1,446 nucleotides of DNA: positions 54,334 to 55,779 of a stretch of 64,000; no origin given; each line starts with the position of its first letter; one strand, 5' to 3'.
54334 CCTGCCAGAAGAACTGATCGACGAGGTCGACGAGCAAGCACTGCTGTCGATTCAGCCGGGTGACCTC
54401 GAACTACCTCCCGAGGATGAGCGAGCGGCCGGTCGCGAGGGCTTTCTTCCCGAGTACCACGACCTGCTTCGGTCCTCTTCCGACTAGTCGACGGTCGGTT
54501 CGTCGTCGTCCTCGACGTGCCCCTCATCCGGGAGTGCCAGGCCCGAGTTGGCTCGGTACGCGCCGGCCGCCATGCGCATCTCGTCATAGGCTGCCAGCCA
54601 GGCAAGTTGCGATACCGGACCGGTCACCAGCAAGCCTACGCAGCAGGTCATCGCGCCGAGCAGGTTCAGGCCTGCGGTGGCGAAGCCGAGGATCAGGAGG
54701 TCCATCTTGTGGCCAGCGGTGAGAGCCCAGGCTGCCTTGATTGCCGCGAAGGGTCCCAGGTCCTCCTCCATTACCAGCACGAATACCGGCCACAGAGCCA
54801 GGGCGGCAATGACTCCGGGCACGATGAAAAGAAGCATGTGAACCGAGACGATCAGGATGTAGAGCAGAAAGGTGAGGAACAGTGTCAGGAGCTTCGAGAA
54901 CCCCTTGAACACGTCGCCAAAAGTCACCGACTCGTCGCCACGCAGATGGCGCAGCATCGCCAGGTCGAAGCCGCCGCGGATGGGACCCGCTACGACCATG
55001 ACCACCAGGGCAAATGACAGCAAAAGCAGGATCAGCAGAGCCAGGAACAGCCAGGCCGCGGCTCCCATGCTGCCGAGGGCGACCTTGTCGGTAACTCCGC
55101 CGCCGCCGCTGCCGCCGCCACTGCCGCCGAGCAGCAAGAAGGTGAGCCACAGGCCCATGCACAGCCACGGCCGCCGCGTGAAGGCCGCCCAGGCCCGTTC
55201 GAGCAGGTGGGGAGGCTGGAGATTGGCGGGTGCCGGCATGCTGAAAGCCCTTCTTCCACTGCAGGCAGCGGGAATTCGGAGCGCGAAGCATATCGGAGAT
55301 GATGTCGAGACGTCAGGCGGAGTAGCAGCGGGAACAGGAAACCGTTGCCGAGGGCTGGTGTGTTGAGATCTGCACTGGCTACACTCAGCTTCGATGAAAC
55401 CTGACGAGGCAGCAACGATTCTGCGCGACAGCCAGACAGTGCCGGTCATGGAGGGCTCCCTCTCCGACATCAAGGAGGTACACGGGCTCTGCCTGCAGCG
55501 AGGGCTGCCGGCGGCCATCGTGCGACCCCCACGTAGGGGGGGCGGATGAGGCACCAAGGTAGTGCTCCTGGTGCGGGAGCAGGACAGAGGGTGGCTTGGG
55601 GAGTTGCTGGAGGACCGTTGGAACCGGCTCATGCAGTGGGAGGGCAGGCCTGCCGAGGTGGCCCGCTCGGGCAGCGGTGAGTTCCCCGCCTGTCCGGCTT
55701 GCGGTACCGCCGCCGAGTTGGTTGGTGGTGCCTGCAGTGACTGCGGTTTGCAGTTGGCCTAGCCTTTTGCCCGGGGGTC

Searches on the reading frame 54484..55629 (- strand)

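Call 82: search_protein_families(library=pfam, proteins=[window:54484-55629:-], max_evalue=0.0001)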
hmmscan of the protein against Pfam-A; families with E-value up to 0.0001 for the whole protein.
window:54484-55629:- (381 aa): 1 family
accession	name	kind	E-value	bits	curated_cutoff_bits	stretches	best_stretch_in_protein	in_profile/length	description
PF06161.16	DUF975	-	2.7e-05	24.6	34.8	1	256-343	143-231/243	Protein of unknown function (DUF975)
